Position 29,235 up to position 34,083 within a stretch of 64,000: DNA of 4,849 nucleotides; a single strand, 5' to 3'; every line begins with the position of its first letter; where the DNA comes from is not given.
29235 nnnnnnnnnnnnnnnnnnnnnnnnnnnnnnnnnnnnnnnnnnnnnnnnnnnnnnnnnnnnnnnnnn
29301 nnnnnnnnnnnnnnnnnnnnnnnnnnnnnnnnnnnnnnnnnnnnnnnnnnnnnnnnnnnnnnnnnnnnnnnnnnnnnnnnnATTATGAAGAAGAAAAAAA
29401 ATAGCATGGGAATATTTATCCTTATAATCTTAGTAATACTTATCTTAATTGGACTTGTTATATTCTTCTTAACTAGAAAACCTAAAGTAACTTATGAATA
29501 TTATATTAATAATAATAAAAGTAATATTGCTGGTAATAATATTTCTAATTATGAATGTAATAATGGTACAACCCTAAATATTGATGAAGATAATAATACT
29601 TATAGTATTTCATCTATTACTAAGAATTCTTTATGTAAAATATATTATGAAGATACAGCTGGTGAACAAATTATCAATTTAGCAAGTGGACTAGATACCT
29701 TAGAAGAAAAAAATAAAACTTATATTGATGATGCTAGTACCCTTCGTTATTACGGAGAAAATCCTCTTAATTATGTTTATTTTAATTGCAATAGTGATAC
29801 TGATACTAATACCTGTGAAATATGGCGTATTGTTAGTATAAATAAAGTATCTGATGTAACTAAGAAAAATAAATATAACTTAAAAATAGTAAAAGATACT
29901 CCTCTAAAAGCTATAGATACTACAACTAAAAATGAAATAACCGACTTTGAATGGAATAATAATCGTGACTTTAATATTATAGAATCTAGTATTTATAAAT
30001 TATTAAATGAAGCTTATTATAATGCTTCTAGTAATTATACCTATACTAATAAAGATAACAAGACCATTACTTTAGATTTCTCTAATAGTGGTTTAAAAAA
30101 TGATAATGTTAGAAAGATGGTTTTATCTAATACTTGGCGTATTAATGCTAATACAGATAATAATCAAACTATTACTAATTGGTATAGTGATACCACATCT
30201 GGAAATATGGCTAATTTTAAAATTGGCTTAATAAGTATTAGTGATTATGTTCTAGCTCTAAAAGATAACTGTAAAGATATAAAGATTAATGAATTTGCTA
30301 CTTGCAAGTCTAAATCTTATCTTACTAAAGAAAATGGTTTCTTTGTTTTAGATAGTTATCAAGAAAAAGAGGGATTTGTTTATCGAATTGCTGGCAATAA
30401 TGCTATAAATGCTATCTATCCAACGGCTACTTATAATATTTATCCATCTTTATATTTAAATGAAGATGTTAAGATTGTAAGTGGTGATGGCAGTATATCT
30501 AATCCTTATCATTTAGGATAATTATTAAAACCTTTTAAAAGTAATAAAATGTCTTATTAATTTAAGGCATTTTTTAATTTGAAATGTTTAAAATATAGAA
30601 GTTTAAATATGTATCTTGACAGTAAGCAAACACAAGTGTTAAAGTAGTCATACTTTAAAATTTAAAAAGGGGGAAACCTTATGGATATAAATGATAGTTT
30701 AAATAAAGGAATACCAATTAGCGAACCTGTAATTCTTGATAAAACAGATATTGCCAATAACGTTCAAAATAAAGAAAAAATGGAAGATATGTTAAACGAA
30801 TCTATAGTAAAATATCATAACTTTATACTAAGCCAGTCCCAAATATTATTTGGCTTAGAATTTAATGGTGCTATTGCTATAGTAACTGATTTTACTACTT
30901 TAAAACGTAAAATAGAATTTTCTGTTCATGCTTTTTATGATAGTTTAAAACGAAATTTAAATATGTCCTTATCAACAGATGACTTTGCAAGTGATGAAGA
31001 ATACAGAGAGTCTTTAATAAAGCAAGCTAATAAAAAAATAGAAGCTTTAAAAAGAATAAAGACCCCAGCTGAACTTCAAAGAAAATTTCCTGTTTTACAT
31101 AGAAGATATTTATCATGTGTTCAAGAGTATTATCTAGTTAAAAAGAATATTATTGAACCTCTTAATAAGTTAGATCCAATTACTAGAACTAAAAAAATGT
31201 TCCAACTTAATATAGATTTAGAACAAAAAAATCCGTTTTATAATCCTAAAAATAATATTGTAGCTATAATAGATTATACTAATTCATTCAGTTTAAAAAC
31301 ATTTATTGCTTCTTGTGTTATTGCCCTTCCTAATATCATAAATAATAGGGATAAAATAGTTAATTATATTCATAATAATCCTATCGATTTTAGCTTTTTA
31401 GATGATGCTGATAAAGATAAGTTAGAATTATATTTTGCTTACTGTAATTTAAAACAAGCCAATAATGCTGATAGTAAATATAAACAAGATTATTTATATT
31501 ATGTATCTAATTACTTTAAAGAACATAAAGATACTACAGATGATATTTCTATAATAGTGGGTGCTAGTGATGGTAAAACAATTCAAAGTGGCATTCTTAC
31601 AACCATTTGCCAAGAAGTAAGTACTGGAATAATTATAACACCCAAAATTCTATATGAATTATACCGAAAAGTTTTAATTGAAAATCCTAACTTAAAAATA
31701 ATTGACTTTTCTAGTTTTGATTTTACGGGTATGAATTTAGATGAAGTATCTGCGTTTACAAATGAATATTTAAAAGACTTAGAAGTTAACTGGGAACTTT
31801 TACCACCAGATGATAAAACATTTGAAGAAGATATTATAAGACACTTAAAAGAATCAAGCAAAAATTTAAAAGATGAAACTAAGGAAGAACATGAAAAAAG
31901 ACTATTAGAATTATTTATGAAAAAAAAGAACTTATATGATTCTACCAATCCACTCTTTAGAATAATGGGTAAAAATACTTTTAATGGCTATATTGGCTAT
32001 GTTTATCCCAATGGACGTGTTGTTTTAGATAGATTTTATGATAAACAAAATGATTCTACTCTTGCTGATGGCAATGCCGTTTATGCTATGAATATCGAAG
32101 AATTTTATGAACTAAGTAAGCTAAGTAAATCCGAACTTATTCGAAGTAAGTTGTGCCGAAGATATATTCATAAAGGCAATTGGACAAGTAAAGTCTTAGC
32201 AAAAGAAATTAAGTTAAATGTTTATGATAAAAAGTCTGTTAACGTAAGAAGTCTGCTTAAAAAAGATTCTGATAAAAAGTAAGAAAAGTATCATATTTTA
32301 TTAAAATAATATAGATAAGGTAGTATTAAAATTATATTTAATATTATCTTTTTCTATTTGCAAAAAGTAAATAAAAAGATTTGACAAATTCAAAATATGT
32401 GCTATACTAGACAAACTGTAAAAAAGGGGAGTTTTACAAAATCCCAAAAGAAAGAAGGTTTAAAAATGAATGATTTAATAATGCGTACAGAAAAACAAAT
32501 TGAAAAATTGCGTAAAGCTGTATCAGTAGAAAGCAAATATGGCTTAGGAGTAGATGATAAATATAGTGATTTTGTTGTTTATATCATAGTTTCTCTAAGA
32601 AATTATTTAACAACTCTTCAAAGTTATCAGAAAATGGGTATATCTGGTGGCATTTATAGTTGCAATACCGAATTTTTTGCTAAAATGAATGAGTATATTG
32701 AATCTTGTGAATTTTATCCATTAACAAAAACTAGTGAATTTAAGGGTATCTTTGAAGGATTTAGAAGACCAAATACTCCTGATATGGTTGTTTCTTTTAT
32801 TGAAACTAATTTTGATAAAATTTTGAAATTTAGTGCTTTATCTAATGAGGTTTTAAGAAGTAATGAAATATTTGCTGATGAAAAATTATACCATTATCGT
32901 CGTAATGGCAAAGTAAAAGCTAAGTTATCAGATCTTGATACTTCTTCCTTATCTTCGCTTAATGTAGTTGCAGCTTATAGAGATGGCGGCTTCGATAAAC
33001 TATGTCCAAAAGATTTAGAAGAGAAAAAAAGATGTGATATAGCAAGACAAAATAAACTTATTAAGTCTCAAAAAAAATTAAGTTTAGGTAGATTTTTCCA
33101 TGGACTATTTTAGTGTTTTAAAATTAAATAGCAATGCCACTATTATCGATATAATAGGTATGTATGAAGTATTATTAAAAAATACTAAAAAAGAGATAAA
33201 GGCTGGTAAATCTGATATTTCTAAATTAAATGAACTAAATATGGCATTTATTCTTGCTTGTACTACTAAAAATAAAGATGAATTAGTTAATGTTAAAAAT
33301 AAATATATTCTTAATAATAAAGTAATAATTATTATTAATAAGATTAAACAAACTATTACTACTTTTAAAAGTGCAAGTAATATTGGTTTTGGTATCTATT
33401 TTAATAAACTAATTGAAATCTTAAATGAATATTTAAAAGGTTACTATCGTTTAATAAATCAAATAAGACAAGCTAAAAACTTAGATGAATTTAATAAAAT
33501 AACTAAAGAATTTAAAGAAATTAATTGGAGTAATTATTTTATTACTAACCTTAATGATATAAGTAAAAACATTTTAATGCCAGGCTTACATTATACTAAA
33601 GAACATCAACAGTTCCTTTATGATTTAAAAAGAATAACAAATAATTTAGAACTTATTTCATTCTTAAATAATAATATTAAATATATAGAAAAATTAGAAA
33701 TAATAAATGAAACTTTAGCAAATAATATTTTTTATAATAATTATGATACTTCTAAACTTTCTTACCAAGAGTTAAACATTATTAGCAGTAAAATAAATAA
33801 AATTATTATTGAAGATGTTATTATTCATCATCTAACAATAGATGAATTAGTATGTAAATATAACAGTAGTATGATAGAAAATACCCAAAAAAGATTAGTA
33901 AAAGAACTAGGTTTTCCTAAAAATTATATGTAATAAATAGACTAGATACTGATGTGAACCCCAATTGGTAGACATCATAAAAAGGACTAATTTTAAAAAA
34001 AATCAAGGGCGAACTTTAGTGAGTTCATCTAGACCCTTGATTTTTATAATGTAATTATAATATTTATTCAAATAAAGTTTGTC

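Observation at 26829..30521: Orphan giant type-IV-pilin-like repeat protein plus coupled membrane protein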

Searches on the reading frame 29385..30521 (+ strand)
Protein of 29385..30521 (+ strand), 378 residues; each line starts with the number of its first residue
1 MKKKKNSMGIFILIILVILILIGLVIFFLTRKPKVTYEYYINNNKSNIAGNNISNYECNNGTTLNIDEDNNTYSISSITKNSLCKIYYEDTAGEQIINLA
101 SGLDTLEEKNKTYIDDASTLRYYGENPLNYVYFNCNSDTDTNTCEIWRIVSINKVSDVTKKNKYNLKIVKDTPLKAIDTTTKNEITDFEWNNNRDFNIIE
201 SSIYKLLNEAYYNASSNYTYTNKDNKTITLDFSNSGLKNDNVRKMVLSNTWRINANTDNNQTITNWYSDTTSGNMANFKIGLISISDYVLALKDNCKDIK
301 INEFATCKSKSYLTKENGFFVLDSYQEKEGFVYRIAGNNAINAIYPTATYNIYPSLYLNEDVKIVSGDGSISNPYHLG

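Call 6: search_protein_families(library=pfam, proteins=[window:29385-30521:+], max_evalue=0.1)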
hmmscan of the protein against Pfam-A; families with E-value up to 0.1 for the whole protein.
window:29385-30521:+ (378 aa): 3 families
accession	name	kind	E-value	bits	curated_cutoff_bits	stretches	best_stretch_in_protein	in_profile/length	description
PF12911.12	OppC_N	-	0.045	14.1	23.9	1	4-32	11-39/53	N-terminal TM domain of oligopeptide transport permease C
PF16982.10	Flp1_like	-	0.056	13.4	33.5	0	12-28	12-28/49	Putative Flagellin, Flp1-like, domain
PF20377.3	DUF6672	-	0.079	13.2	24.3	0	2-53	2-49/152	Family of unknown function (DUF6672)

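Call 7: search_protein_families(library=ncbifam, proteins=[window:29385-30521:+], max_evalue=0.1)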
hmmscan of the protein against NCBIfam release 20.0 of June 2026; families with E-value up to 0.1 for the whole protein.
window:29385-30521:+ (378 aa): 2 families
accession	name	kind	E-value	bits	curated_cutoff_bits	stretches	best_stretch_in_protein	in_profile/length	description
NF045999.1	MAG1140_fam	equivalog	0.00084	19.5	35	1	2-92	1-98/126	MAG1140 family protein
NF033218.1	anchor_AmaP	equivalog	0.075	12.8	55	0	7-48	45-87/166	alkaline shock response membrane anchor protein AmaP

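Call 22: find_homologous_proteins(query=window:29385-30521:+, max_evalue=0.001)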
Query window:29385-30521:+ (378 aa): 151 proteins with E <= 0.001 among 3515 candidates; the best 120 are listed.
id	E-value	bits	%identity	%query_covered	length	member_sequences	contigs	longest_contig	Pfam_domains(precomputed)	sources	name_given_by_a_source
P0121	4.2e-237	804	98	100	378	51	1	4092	-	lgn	-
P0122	2.5e-193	660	77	99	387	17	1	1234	-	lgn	-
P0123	1.4e-192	658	77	99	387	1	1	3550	-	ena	-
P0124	1.8e-191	654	76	99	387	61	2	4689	-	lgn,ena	-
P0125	4.9e-191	652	76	99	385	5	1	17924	-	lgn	-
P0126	7.1e-191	652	78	97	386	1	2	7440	-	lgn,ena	-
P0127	8.0e-191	652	76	99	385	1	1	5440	-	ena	-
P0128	9.2e-191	652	77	97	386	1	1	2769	-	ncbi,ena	-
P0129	1.6e-190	651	76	99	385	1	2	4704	-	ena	-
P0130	3.1e-190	650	77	97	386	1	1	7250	-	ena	-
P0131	5.6e-190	649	79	94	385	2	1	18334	-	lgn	-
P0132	1.6e-189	647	77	97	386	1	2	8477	-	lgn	-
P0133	3.3e-189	646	75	99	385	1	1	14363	-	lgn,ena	-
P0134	3.3e-189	646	75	99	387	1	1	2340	-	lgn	-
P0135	1.6e-188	644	75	99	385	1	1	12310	-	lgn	-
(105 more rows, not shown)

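Call 29: search_protein_families(library=pfam, alignment_id=A2, max_evalue=0.01)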
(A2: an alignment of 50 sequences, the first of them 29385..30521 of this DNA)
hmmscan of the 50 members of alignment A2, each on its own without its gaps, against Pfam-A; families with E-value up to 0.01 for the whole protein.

A. member 1, window:29385-30521:+ (378 aa): 0 families

B. families by the number of members that match (of 50 scanned): 6 families
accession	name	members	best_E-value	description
PF19789.6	DUF6273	5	0.00042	Domain of unknown function (DUF6273)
PF12389.13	Peptidase_M73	2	8.6e-05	Camelysin metallo-endopeptidase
PF05978.22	UNC-93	1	6.3e-07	Ion channel regulatory protein UNC-93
PF19442.4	CRIM1_C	1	0.0005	Cysteine-rich motor neuron 1 protein C-terminal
PF17780.6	OCRE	1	0.0024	OCRE domain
PF22544.2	HYDIN_VesB_CFA65-like_Ig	1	0.0042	HYDIN/CFA65/VesB-like, Ig-like domain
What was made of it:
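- Closest known: DUF6273 / N-terminal domain of Thomasclavelia ramosa IgA peptidase. Different: Only 5 of 50 relatives give weak hits (call 29).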

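Call 52: predict_structure(alignment_id=A3)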
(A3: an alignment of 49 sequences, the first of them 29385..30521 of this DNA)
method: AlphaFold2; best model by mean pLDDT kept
length: 378 residues; sequences in the alignment: 49
mean_pLDDT: 88.7   pTM: 0.84
mean pLDDT of the five models: 88.7, 88.1, 85.1, 84.4, 83.4
residues with pLDDT >= 90: 218; 70-90: 148; 50-70: 10; < 50: 2
segments of 3 or more residues with pLDDT < 50: none
pLDDT, mean of each block of 10 residues (from residue 1): 62 90 82 82 86 89 81 80 90 89 75 90 96 90 95 88 93 97 97 91 96 97 96 94 90 78 79 87 92 88 90 93 83 92 94 96 92 94
secondary structure, 60 per line:
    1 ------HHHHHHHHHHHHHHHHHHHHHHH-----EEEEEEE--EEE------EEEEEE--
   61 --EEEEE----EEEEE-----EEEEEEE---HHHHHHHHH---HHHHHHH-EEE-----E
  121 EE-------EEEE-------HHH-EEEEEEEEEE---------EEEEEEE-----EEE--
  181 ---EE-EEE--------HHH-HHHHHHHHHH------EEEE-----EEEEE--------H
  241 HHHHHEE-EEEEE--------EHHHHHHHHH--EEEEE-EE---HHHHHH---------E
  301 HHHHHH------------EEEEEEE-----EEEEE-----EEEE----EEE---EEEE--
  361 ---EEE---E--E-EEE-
elements in order: H7-29 E35-41 E44-46 E53-58 E63-67 E72-76 E82-88 H92-100 H104-110 E112-114 E120-122 E130-133 E145-154 E164-170 E176-178 E187-189 H202-211 E218-221 E227-231 H240-245 E249-253 H263-271 E274-278 H285-290 H301-306 E319-325 E331-335 E341-344 E349-351 E355-358 E364-366 E375-377

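Call 61: search_solved_structures(query=A3, max_evalue=1, show_alignments=2)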
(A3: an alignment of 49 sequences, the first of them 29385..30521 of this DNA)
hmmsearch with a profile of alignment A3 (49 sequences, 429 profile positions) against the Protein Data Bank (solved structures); distinct sequences matched with E-value up to 1: 0.
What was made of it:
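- Tried and rejected: A PDB sequence search with the B profile found nothing (call 61).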

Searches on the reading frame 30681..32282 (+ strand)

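Call 6: search_protein_families(library=pfam, proteins=[window:30681-32282:+], max_evalue=0.1)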
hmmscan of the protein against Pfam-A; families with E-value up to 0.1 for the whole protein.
window:30681-32282:+ (533 aa): 1 family
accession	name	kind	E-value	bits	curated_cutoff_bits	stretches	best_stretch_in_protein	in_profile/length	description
PF08311.18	Mad3_BUB1_I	-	0.032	14.6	31.4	0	379-432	36-89/123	Mad3/BUB1 homology region 1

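Call 7: search_protein_families(library=ncbifam, proteins=[window:30681-32282:+], max_evalue=0.1)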
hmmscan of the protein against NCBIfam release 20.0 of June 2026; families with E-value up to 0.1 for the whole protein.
window:30681-32282:+ (533 aa): 1 family
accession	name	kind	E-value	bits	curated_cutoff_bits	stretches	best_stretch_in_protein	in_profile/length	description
TIGR00103.1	DNA_YbaB_EbfC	equivalog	0.0094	16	49.45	0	350-408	39-98/104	YbaB/EbfC family nucleoid-associated protein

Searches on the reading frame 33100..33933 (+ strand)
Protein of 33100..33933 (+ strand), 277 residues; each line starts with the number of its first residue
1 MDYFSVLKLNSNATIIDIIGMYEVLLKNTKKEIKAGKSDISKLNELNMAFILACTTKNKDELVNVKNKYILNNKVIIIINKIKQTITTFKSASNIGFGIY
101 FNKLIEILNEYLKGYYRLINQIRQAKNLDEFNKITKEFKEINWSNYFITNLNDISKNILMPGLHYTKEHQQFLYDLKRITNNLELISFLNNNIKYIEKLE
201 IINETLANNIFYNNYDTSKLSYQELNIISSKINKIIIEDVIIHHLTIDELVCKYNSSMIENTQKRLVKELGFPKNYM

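Call 6: search_protein_families(library=pfam, proteins=[window:33100-33933:+], max_evalue=0.1)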
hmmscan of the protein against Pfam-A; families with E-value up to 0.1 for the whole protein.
window:33100-33933:+ (277 aa): 2 families
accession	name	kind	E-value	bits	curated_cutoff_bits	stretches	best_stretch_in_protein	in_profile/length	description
PF19486.4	DUF6022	-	0.01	16.1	25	0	60-113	12-65/155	Family of unknown function (DUF6022)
PF11014.13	DUF2852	-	0.075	13.6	22.5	0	74-136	57-113/116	Protein of unknown function (DUF2852)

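Call 7: search_protein_families(library=ncbifam, proteins=[window:33100-33933:+], max_evalue=0.1)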
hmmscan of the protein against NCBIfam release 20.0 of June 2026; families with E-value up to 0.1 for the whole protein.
window:33100-33933:+ (277 aa): 0 families
